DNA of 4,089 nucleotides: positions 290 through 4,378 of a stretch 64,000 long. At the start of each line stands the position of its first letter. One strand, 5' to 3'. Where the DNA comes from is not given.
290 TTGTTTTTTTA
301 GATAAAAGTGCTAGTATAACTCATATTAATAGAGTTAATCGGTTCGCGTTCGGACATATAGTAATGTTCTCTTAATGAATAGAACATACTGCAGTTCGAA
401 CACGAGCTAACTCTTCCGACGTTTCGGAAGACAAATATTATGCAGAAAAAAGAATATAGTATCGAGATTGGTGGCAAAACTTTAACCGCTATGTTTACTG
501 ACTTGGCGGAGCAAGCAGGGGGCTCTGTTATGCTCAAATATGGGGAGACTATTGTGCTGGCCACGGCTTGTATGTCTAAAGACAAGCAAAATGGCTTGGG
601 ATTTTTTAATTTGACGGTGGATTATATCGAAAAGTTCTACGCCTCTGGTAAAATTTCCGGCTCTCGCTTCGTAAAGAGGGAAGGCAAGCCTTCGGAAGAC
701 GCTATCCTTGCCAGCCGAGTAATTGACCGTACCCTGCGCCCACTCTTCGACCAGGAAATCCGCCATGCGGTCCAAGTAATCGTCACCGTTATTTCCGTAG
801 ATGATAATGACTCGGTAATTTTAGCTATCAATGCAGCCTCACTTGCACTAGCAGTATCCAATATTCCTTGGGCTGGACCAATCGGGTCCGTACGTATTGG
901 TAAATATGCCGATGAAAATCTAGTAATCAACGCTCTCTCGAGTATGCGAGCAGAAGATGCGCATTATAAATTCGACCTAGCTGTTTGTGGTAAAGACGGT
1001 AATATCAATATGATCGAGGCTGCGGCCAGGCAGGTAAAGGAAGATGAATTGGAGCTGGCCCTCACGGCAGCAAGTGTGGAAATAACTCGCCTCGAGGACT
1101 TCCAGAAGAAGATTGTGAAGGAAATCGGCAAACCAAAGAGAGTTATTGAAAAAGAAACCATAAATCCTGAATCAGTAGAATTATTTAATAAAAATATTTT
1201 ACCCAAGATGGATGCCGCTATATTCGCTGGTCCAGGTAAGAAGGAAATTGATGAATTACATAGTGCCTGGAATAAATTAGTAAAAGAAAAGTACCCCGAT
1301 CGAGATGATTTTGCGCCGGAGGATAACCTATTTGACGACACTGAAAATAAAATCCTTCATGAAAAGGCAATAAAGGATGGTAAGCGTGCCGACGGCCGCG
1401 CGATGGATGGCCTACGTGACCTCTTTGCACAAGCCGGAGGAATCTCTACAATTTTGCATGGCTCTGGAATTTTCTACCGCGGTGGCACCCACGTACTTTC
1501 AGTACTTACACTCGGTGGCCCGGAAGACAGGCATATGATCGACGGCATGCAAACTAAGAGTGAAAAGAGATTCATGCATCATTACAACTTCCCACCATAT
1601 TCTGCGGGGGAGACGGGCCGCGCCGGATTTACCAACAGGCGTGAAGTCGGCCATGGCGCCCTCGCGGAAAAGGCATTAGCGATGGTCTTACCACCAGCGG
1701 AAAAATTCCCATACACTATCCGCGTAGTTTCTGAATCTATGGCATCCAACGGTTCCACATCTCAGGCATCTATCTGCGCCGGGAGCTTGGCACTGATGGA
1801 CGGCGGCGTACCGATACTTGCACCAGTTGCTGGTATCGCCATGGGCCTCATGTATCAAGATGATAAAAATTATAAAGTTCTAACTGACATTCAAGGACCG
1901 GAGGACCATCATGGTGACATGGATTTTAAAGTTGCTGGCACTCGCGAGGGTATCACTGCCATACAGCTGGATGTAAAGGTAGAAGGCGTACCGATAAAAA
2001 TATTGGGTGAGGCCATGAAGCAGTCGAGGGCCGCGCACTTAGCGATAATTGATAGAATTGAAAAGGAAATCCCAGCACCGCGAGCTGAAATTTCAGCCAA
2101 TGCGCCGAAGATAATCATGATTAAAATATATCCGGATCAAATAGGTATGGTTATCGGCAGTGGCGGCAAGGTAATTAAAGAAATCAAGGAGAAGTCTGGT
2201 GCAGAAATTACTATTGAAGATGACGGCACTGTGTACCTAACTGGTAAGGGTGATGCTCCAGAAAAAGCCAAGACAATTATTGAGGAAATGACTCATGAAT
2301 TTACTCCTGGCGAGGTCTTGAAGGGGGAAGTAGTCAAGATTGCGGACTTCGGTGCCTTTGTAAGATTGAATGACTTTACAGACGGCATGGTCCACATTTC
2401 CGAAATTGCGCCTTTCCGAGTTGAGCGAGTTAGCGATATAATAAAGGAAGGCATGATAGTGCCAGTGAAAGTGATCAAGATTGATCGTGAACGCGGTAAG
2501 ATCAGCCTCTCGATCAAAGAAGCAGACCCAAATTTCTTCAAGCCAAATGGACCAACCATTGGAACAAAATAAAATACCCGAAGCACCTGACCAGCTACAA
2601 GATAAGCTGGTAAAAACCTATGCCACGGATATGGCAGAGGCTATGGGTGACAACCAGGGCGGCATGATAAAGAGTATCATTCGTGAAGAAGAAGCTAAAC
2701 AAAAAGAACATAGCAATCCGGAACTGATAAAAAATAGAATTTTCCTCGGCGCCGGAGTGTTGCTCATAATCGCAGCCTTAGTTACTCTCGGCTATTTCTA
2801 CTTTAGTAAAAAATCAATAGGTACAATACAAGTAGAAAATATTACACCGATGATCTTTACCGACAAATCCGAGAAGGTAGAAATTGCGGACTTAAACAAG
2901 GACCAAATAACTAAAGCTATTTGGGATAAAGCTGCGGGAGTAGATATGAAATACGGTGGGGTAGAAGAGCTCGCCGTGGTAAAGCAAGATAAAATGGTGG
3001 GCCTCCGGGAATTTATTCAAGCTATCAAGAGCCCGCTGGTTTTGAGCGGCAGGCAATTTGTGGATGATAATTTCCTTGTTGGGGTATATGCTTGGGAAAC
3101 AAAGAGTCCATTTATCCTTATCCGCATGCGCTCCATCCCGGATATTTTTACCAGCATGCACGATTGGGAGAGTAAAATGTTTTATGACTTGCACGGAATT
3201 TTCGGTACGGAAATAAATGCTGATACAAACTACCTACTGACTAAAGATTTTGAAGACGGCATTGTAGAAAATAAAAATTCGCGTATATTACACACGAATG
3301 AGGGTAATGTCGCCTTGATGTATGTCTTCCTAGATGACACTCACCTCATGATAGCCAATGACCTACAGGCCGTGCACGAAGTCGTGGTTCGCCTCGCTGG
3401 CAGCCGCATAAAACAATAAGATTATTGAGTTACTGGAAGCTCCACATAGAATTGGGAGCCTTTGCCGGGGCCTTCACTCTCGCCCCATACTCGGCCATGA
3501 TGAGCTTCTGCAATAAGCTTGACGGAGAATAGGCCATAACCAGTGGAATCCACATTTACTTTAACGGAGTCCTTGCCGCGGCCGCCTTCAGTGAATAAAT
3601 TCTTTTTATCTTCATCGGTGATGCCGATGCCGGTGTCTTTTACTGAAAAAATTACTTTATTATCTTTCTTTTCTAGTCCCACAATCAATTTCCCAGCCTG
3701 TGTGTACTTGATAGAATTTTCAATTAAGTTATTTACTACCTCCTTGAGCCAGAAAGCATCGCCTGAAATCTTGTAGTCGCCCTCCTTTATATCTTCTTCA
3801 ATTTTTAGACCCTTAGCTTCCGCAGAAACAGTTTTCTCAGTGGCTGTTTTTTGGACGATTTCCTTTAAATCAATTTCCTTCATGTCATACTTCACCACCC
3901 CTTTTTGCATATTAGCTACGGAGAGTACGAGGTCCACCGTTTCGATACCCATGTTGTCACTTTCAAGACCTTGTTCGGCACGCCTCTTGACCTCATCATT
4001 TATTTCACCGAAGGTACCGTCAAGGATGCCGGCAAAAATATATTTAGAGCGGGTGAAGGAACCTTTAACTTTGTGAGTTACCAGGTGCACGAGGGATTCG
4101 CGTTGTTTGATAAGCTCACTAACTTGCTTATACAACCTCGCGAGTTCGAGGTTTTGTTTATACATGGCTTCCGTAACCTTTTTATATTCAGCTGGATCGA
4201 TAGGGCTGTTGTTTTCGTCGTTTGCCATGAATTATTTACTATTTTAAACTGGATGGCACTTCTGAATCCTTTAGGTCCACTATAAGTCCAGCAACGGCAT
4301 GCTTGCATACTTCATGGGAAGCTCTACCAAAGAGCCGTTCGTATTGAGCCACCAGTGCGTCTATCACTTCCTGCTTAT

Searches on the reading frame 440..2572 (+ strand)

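Call 8: search_protein_families(library=pfam, proteins=[window:440-2572:+], max_evalue=0.001)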
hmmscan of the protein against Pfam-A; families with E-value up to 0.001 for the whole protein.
window:440-2572:+ (710 aa): 6 families
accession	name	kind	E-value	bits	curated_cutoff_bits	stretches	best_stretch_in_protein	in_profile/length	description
PF01138.27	RNase_PH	-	1.8e-48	164.6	25.5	2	20-143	9-130/130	3' exoribonuclease family, domain 1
PF00575.29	S1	-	4.7e-18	65.8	22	1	621-693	2-74/74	S1 RNA binding domain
PF00013.35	KH_1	-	2.1e-11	43.9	21.5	1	561-616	4-66/66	KH domain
PF03725.20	RNase_PH_C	-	1.2e-06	28.8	20.8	0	462-529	2-64/67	3' exoribonuclease family, domain 2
PF07650.23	KH_2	-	2.5e-05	24.4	22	1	550-600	19-68/78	KH domain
PF23459.1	S1_RRP5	-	0.00013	22.9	27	1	622-691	2-71/72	RRP5 S1 domain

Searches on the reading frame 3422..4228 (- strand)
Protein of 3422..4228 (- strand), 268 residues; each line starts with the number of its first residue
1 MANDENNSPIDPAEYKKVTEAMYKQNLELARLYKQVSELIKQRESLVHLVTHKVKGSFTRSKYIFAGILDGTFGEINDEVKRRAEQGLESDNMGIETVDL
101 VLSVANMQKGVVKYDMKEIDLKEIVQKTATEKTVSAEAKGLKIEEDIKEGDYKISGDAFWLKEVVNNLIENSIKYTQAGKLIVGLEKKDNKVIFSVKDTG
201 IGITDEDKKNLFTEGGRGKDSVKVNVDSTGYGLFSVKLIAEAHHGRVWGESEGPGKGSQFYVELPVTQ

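Call 24: search_protein_families(library=pfam, proteins=[window:3422-4228:-], max_evalue=0.001)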
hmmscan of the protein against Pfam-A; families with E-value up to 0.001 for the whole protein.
window:3422-4228:- (268 aa): 2 families
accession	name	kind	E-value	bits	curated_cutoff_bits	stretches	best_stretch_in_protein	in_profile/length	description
PF02518.31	HATPase_c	-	6.5e-23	81.7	26.4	1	156-267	1-110/111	Histidine kinase-, DNA gyrase B-, and HSP90-like ATPase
PF14501.12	HATPase_c_5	-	0.00019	21.8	22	1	163-247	12-86/102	GHKL domain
